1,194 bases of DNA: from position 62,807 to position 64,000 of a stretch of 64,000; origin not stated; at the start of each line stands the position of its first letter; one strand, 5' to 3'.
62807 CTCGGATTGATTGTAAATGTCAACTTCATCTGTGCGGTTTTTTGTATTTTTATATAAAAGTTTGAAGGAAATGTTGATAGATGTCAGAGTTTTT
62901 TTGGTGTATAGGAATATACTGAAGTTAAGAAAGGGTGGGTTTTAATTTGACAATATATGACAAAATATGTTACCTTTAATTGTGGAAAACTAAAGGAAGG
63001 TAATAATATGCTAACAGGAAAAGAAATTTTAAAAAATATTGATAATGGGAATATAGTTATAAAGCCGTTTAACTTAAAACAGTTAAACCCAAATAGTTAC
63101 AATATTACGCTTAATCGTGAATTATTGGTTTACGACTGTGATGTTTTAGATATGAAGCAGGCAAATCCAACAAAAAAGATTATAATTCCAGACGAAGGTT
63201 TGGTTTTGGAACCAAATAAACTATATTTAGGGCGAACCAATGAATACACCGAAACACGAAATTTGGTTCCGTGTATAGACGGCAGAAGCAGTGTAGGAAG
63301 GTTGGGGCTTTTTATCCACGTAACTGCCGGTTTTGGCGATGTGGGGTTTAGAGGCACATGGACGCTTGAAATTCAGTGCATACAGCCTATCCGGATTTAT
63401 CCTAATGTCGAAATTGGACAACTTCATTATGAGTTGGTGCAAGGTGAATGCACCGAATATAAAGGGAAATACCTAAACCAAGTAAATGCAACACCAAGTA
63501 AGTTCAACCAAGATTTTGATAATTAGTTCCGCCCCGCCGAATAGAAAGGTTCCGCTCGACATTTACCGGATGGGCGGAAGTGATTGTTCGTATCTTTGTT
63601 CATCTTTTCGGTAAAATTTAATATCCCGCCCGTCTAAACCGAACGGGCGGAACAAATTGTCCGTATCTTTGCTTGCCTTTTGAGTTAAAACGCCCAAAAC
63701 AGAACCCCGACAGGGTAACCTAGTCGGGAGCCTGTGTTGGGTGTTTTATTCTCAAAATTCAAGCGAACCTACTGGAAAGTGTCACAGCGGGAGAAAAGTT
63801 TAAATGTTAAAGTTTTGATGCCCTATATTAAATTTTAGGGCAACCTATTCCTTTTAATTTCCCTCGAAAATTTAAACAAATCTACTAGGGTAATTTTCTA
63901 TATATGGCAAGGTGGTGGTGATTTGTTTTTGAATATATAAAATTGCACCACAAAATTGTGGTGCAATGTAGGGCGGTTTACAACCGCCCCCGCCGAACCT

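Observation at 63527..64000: Copy B of the hairpin repeat, inverted 12 kb from copy A, with extra modules and continuing past the window edge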

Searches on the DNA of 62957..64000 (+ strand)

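Call 7: search_rna_families(source=window, start=63400, end=64000, threshold=evalue, max_evalue=10, show_alignments=3)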
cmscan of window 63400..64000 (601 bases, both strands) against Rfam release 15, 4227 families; matches with E-value up to 10: 13.
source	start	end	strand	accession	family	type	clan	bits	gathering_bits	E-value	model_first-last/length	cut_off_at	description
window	63688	63745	-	RF03364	mir-427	Gene; miRNA;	-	26.7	70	0.0059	1-69/69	no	mir-427 microRNA precursor family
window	63689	63757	+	RF02714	snopsi28S-3378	Gene; snRNA; snoRNA; HACA-box;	-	20.7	136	0.21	1-145/145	no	Small nucleolar RNA psi28S-3378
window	63803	63897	-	RF02310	TtnuHACA2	Gene; snRNA; snoRNA; HACA-box;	-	19.9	100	1.7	1-121/121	no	Tetrahymena snoRNA TtnuHACA2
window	63793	63889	+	RF03080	RT-9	Gene; sRNA;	-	18.7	46.1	2.3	1-92/92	no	RT-9 RNA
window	63968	63990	-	RF03339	mir-3047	Gene; miRNA;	-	16.5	53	2.7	1-61/61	no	mir-3047 microRNA precursor family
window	63738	63890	+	RF01578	RUF1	Gene; sRNA;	-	16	70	1.6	1-264/264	no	Plasmodium RNA of unkown function RUF1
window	63690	63745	+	RF00734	mir-52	Gene; miRNA;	-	15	50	1.6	1-92/92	no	mir-52 microRNA precursor family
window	63819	63876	+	RF03027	RT-6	Gene; sRNA;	-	13.7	46.7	3.2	1-75/75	no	RT-6 RNA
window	63912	63951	+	RF00642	mir-23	Gene; miRNA;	-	13.7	52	9.5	18-54/73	no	mir-23 microRNA precursor family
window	63626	63769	+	RF02960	DUF2800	Cis-reg;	-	13.1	60.2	9.4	1-158/158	no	DUF2800 RNA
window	63921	63966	+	RF01464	rliA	Gene; sRNA;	-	12.2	50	9.1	84-144/224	no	Listeria sRNA rliA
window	63940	63971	-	RF01822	RsaJ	Gene; sRNA;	-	10.8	100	5.7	252-287/287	no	RNA Staph. aureus A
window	63899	64000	+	RF01487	rliI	Gene; sRNA;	-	9.6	45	7.7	1-100/239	3'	Listeria sRNA rliI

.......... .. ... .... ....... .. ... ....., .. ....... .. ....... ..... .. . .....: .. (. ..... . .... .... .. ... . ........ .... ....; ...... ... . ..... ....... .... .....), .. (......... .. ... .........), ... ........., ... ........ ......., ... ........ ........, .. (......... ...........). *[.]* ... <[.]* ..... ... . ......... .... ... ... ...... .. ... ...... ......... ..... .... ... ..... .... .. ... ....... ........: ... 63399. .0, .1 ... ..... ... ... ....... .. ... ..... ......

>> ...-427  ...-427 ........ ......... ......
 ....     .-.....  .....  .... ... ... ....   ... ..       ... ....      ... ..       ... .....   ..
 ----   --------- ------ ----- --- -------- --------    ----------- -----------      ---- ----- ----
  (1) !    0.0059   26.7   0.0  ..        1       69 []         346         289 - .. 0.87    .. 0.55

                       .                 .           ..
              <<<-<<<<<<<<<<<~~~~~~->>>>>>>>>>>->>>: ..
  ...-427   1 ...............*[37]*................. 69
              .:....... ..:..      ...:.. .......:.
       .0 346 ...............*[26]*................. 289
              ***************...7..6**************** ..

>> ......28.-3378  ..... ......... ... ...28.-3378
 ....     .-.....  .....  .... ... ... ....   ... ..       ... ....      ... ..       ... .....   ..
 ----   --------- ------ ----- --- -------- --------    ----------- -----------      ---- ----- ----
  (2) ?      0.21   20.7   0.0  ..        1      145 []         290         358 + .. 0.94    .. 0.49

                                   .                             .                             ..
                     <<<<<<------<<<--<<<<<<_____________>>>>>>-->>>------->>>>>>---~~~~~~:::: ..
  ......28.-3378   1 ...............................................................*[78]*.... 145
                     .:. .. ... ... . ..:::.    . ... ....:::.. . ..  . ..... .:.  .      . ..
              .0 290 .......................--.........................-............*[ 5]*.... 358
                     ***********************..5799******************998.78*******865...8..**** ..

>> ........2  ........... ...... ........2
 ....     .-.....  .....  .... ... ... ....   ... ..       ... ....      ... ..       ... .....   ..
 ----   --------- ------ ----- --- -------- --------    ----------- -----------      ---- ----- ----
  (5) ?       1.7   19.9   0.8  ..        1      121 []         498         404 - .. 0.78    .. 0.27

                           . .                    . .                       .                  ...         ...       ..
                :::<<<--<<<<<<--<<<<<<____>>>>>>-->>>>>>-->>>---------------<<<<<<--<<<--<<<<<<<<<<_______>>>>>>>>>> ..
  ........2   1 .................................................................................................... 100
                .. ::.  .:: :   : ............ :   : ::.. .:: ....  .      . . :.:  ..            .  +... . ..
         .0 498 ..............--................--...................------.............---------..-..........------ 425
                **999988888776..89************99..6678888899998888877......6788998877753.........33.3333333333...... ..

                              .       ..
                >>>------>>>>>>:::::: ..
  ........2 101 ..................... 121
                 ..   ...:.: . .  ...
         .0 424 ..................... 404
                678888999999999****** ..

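Call 49: search_dna_similar(query=L002:1978-2460:+, collection=plasmids, mode=distant, max_evalue=0.01)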
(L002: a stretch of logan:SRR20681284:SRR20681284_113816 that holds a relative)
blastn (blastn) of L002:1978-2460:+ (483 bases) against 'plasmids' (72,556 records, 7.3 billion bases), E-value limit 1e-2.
No match.

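Call 50: search_dna_similar(query=L002:1978-2460:+, collection=phages, mode=distant, max_evalue=0.01)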
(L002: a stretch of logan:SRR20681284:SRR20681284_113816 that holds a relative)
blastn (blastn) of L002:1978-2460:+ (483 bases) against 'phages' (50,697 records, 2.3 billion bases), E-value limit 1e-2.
No match.
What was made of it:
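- Closest known: BOX elements of Streptococcus pneumoniae. Different: No detectable similarity to any plasmid or phage record in the collections searched (calls 49, 50).
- Tried and rejected: blastn of B against plasmids and phages: no match (calls 49, 50).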

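Call 74: search_rna_families(source=L002, start=2300, end=2900, threshold=evalue, max_evalue=1, show_alignments=2)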
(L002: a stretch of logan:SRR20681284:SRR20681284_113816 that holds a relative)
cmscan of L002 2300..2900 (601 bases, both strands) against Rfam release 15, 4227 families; matches with E-value up to 1: 8.
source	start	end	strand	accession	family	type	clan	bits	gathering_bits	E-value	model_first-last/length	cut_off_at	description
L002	2727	2806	+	RF03926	MIR1435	Gene; miRNA;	-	26.2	94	0.12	1-186/186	no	MIR1435 microRNA precursor family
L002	2733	2797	-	RF03210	mir-7359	Gene; miRNA;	-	24.3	90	0.038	1-56/56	no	mir-7359 microRNA precursor family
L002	2736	2796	-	RF03940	MIR9563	Gene; miRNA;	-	22.7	90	0.086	1-127/127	no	MIR9563 microRNA precursor family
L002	2723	2812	-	RF00906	MIR1120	Gene; miRNA;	-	22.5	86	0.064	1-87/87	no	MIR1120/MIR1122 microRNA precursor family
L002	2733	2800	+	RF04174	MIR4208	Gene; miRNA;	-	22.1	140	0.7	1-191/191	no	MIR4208 microRNA precursor family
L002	2736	2796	+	RF03940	MIR9563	Gene; miRNA;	-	21.7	90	0.15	1-127/127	no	MIR9563 microRNA precursor family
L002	2734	2798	+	RF00896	mir-787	Gene; miRNA;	-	19.3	57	0.47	1-72/72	no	mir-787 microRNA precursor family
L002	2390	2440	-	RF03533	SQ1002_RNA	Gene; sRNA;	-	16.5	128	0.42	50-107/237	no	Clostridioides difficile sRNA SQ1002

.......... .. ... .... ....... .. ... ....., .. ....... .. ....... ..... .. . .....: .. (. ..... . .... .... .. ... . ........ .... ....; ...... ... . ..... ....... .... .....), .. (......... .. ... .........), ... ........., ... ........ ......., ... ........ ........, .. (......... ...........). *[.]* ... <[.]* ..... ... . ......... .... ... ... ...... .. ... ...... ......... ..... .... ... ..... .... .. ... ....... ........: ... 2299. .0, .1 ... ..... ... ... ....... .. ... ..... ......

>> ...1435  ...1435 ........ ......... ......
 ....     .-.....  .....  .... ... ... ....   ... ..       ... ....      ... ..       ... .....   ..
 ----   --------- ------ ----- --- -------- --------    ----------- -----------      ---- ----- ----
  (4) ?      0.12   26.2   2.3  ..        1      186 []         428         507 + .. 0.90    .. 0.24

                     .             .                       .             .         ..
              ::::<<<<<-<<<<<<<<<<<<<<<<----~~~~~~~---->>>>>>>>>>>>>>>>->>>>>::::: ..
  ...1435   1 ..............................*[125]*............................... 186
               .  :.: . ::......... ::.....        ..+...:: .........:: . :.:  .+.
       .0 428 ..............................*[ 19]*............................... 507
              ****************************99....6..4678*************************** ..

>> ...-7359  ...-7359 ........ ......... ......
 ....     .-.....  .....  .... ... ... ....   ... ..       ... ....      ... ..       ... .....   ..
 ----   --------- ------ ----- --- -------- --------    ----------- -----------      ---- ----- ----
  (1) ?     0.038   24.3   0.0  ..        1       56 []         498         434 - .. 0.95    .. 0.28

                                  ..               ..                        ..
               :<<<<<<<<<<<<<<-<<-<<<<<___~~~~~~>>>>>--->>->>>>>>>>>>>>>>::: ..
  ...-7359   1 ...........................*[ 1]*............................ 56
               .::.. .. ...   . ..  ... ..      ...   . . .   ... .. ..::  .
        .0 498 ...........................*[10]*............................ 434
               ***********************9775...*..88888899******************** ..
